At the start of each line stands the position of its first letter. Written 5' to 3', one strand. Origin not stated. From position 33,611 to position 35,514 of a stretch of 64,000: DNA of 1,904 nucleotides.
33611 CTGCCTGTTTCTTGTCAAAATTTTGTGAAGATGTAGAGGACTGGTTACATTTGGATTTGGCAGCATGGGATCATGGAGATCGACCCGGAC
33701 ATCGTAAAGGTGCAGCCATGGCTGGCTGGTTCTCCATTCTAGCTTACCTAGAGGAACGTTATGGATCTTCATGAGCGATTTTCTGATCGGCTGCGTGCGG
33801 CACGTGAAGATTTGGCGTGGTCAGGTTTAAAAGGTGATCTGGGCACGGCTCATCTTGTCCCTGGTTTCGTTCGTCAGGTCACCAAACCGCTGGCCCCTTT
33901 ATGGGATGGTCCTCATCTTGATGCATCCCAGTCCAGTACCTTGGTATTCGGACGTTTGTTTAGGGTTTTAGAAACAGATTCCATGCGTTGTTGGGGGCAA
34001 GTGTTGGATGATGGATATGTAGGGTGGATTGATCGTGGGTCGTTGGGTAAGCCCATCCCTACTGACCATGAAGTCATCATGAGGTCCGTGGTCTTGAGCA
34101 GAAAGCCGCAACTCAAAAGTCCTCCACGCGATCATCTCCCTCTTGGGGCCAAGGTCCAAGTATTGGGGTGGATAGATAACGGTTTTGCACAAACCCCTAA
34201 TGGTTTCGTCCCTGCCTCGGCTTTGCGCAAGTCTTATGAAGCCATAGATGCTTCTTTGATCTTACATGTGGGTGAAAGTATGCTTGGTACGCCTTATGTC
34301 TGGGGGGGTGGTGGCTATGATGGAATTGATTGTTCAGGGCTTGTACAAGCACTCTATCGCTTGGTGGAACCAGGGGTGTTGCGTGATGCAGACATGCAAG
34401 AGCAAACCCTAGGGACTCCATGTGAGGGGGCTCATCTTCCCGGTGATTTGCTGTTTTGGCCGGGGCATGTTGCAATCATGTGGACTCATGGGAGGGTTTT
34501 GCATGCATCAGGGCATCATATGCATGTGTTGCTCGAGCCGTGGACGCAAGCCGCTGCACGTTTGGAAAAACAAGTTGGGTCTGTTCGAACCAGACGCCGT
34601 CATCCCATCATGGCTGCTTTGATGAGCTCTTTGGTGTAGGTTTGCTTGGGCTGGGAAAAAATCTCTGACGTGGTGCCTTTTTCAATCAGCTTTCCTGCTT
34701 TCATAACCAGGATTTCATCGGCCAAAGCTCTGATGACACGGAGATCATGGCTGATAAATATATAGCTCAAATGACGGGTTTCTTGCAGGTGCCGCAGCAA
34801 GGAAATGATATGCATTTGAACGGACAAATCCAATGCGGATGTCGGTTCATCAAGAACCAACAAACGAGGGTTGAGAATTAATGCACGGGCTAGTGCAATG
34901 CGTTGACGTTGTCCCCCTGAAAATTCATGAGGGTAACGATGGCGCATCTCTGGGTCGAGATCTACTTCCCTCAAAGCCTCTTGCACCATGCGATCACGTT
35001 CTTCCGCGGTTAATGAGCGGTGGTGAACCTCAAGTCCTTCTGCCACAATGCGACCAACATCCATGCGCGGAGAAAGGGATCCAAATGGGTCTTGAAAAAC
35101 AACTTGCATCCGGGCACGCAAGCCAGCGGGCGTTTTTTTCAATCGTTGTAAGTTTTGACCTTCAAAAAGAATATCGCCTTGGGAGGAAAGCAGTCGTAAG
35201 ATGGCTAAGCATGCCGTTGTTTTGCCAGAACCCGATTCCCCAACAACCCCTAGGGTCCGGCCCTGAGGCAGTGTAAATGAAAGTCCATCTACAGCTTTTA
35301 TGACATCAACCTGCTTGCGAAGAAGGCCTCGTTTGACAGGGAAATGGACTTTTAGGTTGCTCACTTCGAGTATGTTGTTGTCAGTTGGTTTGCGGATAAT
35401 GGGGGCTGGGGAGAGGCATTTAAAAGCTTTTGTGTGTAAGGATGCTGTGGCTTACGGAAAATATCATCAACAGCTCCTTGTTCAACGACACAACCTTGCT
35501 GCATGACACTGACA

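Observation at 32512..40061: YejABEF-type peptide importer clustered with an SH3b-NlpC/P60 endopeptidase and an M17 aminopeptidase: putative peptidoglycan-peptide recycling module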

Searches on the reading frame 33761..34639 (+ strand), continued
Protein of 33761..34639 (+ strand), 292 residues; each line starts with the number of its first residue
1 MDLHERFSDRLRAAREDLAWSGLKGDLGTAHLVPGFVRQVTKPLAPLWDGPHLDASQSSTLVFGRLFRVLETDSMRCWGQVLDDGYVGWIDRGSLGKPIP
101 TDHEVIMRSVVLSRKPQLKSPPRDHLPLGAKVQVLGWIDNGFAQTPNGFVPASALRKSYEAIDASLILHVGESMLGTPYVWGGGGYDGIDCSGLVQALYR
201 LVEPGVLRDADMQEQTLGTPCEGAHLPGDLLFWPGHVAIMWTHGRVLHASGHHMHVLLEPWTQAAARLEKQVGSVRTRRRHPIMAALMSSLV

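Call 50: search_protein_families(library=ncbifam, proteins=[L023:11715-13181:-, L023:10921-11433:+, L023:13160-14098:-], max_evalue=0.001)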
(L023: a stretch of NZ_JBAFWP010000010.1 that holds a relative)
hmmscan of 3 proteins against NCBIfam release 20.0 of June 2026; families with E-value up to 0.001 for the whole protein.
L023:11715-13181:- (488 aa): 4 families
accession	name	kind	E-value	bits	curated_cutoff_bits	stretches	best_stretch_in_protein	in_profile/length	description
TIGR00901.2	2A0125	subfamily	5.8e-135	450.2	350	1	52-467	1-416/417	AmpG family muropeptide MFS transporter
NF008867.0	PRK11902.1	equivalog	3.9e-93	312.7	656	1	49-469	7-404/419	muropeptide transporter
NF008238.0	PRK11010.1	equivalog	2.2e-92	310.5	756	1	49-467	6-401/492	muropeptide MFS transporter AmpG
TIGR02718.1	sider_RhtX_FptX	subfamily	3.3e-24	85.5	356.15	1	58-467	4-389/390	RhtX/FptX family siderophore transporter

L023:10921-11433:+ (170 aa): 0 families

L023:13160-14098:- (312 aa): 55 families (the best 25 are shown)
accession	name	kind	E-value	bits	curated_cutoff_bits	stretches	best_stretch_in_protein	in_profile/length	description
NF041830.1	RR_TF_ErdR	exception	2.1e-71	240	390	1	97-304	2-210/213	response regulator transcription factor ErdR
NF007935.0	PRK10651.1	equivalog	4.4e-26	91.4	250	1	96-301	6-212/216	two-component system response regulator NarL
NF007708.0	PRK10403.1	equivalog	1.3e-24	86.9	343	1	93-298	3-207/215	nitrate/nitrite response regulator protein NarP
NF047785.1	respo_reg_MadR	equivalog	3.5e-21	75.5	300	1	98-302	2-206/209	MadR family response regulator transcription factor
NF052445.1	RespRegMctR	equivalog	2.7e-20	72.6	300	1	98-294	3-194/205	two-component system response regulator MctR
NF011896.0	PRK15369.1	equivalog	3e-20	72.8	242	1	97-295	4-200/211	two component system response regulator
NF007403.0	PRK09935.1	equivalog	1.5e-19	70.4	271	1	99-293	6-198/210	fimbria biosynthesis transcriptional regulator FimZ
NF006900.1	PRK09390.1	equivalog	2.5e-19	69.6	255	1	110-294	14-192/203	response regulator FixJ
NF007419.0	PRK09958.1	equivalog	4.4e-18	65.6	251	1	100-291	4-190/204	acid-sensing system DNA-binding response regulator EvgA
NF008098.0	PRK10840.1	equivalog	1.3e-15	57.4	235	1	95-293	2-199/216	response regulator transcription factor RcsB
NF007685.0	PRK10360.1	equivalog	3.9e-14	52.9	258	1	100-291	5-184/196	response regulator transcription factor UhpA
NF007018.1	PRK09483.1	equivalog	3.9e-14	52.8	280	1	100-291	5-195/217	UvrY/SirA/GacA family response regulator transcription factor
NF040749.1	tetrathio_RR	equivalog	3.5e-12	46.4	290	1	145-299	45-188/191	tetrathionate respiration response regulator TtrR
NF003420.0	PRK04841.1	equivalog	3.9e-11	41.7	537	1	239-299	833-893/903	HTH-type transcriptional regulator MalT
NF008099.0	PRK10841.1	equivalog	2.2e-10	39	920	1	93-212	821-937/949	two-component system sensor histidine kinase RcsC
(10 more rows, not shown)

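Call 52: find_related_loci(query=L072:9998-10828:+, collection=metagenome_contigs, flank=6000)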
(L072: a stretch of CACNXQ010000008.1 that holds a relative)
Query L072:9998-10828:+ (277 aa) in metagenome_contigs; peptide patterns used: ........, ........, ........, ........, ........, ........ (x = any residue, [..] = any of these).
126 stretches matched a pattern; 3 encode a relative of the query (tblastn E <= 1e-3); 3 distinct loci.
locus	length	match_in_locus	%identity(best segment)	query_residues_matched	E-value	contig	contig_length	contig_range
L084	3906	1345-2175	94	1-277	0e+0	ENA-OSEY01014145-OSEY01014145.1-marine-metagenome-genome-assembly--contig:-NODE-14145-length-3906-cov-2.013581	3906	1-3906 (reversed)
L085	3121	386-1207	88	1-274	1e-174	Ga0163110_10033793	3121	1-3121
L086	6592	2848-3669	74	3-276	1e-143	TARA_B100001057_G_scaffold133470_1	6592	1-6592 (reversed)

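Call 59: search_protein_families(library=pfam, proteins=[L012:18701-19408:-, L045:3246-3872:-, L012:13186-14163:-, L037:7858-8682:+, L051:7771-8445:-, L073:10822-11439:-, L002:12427-12825:-], max_evalue=0.0001)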
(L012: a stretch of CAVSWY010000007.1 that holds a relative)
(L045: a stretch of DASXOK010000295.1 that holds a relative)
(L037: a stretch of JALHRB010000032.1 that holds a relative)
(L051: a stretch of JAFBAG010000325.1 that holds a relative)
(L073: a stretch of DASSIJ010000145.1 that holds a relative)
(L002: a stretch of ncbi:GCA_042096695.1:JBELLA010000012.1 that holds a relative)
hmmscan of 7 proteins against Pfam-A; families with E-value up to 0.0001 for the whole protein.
L012:18701-19408:- (235 aa): 2 families
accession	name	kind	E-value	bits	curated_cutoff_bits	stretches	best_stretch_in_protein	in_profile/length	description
PF01323.26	DSBA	-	1.6e-15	57.9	25.6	1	78-222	1-188/191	DSBA-like thioredoxin domain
PF13462.12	Thioredoxin_4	-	2.8e-13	50.8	23.2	1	72-226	10-165/165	Thioredoxin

L045:3246-3872:- (208 aa): 1 family
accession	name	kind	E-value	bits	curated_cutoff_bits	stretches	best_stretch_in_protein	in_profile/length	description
PF00293.34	NUDIX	-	1.6e-12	48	21.1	1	59-178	7-120/134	NUDIX domain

L012:13186-14163:- (325 aa): 1 family
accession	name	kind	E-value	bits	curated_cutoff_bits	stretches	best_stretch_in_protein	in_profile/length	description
PF03401.19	TctC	-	4e-31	109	27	1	49-320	2-273/274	Tripartite tricarboxylate transporter family receptor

L037:7858-8682:+ (274 aa): 1 family
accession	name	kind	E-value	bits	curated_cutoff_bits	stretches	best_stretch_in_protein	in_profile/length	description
PF05853.18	BKACE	-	1e-94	317.4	24.8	1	4-273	1-274/274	beta-keto acid cleavage enzyme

L051:7771-8445:- (224 aa): 2 families
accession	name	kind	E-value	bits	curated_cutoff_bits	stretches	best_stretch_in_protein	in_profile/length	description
PF01323.26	DSBA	-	8.9e-13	48.9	25.6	1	68-213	2-190/191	DSBA-like thioredoxin domain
PF13462.12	Thioredoxin_4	-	3.2e-10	40.9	23.2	1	57-213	7-163/165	Thioredoxin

L073:10822-11439:- (205 aa): 1 family
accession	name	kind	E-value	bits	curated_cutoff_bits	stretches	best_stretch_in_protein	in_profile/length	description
PF00293.34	NUDIX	-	1.8e-15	57.6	21.1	1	57-175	7-119/134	NUDIX domain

L002:12427-12825:- (132 aa): 1 family
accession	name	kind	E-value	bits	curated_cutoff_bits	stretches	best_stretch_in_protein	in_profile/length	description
PF00581.25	Rhodanese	-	3.9e-18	66.2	22.2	1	24-124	1-102/102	Rhodanese-like domain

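Call 62: search_solved_structures(query=A1, max_evalue=0.00001, show_alignments=5)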
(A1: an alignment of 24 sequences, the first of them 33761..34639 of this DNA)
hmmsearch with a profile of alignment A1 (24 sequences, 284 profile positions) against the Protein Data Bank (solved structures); distinct sequences matched with E-value up to 0.00001: 33.
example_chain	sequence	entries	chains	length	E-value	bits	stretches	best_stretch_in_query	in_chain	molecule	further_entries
3npf_A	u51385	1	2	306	2.3e-25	92.6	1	37-251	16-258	putative dipeptidyl-peptidase VI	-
3pvq_A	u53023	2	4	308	4.7e-24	88.3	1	38-249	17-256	Dipeptidyl-peptidase VI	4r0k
3h41_A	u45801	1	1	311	9.3e-21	77.5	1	52-252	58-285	NLP/P60 family protein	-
8er5_A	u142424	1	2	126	1.1e-19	74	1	164-252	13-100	NlpC/P60 domain-containing protein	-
6b8c_A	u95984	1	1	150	3.4e-14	56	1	161-249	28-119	NLP/P60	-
2hbw_A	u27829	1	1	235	9.8e-14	54.5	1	176-249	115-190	NLP/P60 protein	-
8v3w_H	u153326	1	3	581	1.4e-13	54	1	157-249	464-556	Hub-Hydrolase (CD1368)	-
7cfl_A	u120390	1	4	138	2.8e-13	53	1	158-251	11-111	Putative cell wall hydrolase phosphatase-associated protein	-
2evr_A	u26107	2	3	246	3.5e-12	49.4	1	175-250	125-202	COG0791: Cell wall-associated hydrolases (invasion-associated proteins)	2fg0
8idc_E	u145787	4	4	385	6.2e-12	48.6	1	161-262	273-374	NlpC/P60 family protein | Probable endopeptidase MT2245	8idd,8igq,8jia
3pbi_A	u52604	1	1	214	7.4e-12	48.3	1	159-264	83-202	INVASION PROTEIN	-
2k1g_A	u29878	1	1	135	1.6e-11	47.2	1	173-251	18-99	Lipoprotein spr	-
8xud_I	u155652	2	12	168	2e-11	46.9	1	171-251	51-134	Murein DD-endopeptidase MepS/Murein LD-carboxypeptidase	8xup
8i2f_B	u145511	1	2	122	3.4e-10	42.8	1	161-250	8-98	Probable peptidoglycan endopeptidase LytE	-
8i2d_A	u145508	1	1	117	5e-10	42.3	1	163-250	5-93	Probable peptidoglycan endopeptidase LytE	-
4fdy_A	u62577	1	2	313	5.7e-10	42.1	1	141-249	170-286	Similar to lipoprotein, NLP/P60 family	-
6biq_A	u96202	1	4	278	5.8e-08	35.5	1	164-251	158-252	Clan CA, family C40, NlpC/P60 superfamily cysteine peptidase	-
6bim_A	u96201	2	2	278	2.6e-07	33.4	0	167-251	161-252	Clan CA, family C40, NlpC/P60 superfamily cysteine peptidase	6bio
8ev4_A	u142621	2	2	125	1.6e-06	30.8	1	160-249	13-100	Clan CA, family C40, NlpC/P60 superfamily cysteine peptidase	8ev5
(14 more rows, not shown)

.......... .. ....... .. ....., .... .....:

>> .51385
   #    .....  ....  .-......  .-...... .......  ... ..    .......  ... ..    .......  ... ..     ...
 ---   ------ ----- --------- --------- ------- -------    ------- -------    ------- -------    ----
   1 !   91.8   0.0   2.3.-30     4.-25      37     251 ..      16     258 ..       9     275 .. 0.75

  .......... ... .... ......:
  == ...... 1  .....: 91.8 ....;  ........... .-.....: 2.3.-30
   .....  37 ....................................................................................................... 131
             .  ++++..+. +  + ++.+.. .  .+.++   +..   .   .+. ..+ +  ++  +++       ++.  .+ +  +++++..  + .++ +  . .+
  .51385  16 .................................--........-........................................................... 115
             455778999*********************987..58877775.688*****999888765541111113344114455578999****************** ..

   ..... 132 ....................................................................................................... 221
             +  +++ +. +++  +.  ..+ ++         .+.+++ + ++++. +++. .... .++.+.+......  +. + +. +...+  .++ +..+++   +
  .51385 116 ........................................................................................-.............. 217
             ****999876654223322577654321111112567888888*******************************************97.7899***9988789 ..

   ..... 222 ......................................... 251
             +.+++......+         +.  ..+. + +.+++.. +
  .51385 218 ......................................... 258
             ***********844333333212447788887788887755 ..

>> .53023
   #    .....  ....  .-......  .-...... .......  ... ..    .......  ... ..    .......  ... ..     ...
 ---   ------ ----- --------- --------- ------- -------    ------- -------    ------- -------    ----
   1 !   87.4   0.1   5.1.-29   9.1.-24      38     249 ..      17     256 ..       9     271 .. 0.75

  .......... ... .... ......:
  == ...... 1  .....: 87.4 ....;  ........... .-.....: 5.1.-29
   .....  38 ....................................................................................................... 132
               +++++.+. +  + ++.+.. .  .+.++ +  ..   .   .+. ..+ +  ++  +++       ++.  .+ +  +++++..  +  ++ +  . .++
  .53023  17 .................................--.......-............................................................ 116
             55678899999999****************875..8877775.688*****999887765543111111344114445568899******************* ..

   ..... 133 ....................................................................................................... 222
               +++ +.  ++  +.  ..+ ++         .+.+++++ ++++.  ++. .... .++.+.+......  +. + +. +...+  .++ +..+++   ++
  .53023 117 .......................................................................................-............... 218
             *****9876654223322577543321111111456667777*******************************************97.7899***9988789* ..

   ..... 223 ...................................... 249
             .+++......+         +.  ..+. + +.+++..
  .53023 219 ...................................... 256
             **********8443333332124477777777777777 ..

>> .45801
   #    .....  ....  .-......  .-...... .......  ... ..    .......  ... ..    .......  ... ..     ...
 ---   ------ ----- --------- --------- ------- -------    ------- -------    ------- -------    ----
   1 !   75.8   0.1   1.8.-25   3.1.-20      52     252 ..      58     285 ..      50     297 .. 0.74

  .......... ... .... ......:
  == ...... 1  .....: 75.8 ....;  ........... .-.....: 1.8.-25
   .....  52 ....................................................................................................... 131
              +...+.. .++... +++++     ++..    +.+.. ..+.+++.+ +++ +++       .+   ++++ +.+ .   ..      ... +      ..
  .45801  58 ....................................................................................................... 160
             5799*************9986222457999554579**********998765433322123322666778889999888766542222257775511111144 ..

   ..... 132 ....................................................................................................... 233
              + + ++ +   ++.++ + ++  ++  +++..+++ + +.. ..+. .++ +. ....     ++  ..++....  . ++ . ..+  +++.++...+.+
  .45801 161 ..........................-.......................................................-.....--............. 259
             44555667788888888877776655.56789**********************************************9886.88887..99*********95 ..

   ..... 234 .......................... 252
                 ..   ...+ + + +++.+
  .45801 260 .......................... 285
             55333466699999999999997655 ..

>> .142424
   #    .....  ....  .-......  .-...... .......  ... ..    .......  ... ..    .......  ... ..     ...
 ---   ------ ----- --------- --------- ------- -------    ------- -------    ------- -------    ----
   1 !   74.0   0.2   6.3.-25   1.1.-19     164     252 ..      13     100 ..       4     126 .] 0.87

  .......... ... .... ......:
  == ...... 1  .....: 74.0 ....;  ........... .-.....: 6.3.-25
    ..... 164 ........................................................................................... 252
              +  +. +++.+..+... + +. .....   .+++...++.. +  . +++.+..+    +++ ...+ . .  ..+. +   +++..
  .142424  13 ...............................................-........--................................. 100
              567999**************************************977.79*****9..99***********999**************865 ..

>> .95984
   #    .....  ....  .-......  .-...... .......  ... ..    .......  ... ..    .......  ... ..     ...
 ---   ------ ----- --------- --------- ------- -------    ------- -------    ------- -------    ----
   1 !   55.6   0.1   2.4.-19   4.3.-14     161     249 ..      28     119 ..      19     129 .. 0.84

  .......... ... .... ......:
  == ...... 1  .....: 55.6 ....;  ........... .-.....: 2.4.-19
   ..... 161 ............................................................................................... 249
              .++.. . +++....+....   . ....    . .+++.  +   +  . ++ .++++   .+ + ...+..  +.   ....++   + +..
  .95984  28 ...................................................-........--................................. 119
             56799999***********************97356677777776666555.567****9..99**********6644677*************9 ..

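Call 79: search_protein_families(library=pfam, proteins=[L072:9668-9988:+, L023:8431-9984:+], max_evalue=0.01)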
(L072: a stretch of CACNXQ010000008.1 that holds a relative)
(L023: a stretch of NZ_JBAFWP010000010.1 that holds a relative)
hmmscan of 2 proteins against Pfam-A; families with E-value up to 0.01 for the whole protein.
L072:9668-9988:+ (106 aa): 1 family
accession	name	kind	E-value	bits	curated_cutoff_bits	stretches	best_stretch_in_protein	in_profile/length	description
PF13396.11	PLDc_N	-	4.6e-07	30.1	23.3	1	37-74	5-40/42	Phospholipase_D-nuclease N-terminal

L023:8431-9984:+ (517 aa): 2 families
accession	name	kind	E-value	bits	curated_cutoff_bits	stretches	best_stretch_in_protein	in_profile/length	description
PF00883.26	Peptidase_M17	-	7.5e-100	334.6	25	1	205-506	2-308/310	Cytosol aminopeptidase family, catalytic domain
PF21337.3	Peptidase_M17_N_1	-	4e-14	53.2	27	1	93-187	19-117/118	M17 aminopeptidase, N-terminal domain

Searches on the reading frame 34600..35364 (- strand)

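Call 4: search_protein_families(library=pfam, proteins=[window:34600-35364:-])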
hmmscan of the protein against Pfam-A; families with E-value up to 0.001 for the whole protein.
window:34600-35364:- (254 aa): 5 families
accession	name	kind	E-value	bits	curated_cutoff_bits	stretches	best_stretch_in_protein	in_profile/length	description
PF00005.33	ABC_tran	-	5.1e-31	108.5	25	1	26-176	2-137/137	ABC transporter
PF13304.12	AAA_21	-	4.4e-08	34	27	1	143-210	233-302/304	AAA domain, putative AbiEii toxin, Type IV TA system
PF02463.25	SMC_N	-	1.5e-07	31.5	40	1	38-214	27-205/220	RecF/RecN/SMC N terminal domain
PF13191.12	AAA_16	-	1.9e-05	25.7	32.6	1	35-200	24-165/167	AAA ATPase domain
PF13401.12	AAA_22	-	2e-05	25.3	27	1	40-204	10-121/130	AAA domain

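Call 5: search_protein_families(library=ncbifam, proteins=[window:34600-35364:-])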
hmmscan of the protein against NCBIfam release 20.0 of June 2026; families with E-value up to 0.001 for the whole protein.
window:34600-35364:- (254 aa): 188 families (the best 25 are shown)
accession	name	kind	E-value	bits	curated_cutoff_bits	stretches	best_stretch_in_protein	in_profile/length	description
NF011713.0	PRK15134.1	equivalog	8e-103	344.8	834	1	2-249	279-527/529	microcin C ABC transporter ATP-binding protein YejF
NF008453.0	PRK11308.1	subfamily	3.6e-83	279.6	408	1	3-251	17-265/334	dipeptide ABC transporter ATP-binding protein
NF011659.0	PRK15079.1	equivalog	8.7e-76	254.8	540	1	2-250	15-267/334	murein tripeptide/oligopeptide ABC transporter ATP binding protein OppF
NF043071.1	DppF_dipep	equivalog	5.5e-72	242.9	660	1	3-251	18-266/331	dipeptide ABC transporter ATP-binding subunit DppF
NF007613.0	PRK10261.1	equivalog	1.5e-68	231.8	1077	1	3-250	318-566/623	glutathione ABC transporter ATP-binding protein GsiA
TIGR02769.1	nickel_nikE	equivalog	2.5e-61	207.5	332.55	1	14-241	16-244/265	nickel import ATP-binding protein NikE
NF043078.1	MMSYN1_0168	equivalog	2.9e-60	204.6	800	3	124-250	470-596/649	oligopeptide ABC transporter ATP-binding protein OppF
NF047576.1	opine_ATP_CntF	equivalog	3.4e-59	200.2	385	1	25-250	20-252/264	staphylopine uptake ABC transporter ATP-binding protein CntF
NF047578.1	opine_ATP_CntD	equivalog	8.1e-59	199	380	1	25-250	20-252/266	staphylopine uptake ABC transporter ATP-binding protein CntD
TIGR02770.1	nickel_nikD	equivalog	4e-58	196.5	318.7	1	25-251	2-229/230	nickel import ATP-binding protein NikD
NF007739.0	PRK10419.1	subfamily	5.3e-56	190.1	354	1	20-236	23-240/268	nickel ABC transporter ATP-binding protein NikE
NF007010.1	PRK09473.1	subfamily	1.9e-55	187.8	575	1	20-250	16-253/318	oligopeptide ABC transporter ATP-binding protein OppD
NF011692.0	PRK15112.1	equivalog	7.4e-54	183.2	452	1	3-250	10-253/269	putrescine export ABC transporter ATP-binding protein SapF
NF008246.0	PRK11022.1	equivalog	1.1e-52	179.2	541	1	21-250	19-256/326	dipeptide ABC transporter ATP-binding protein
NF043079.1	MMSYN1_0167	equivalog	2.9e-47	161.7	740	1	86-249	308-472/561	oligopeptide ABC transporter ATP-binding protein OppD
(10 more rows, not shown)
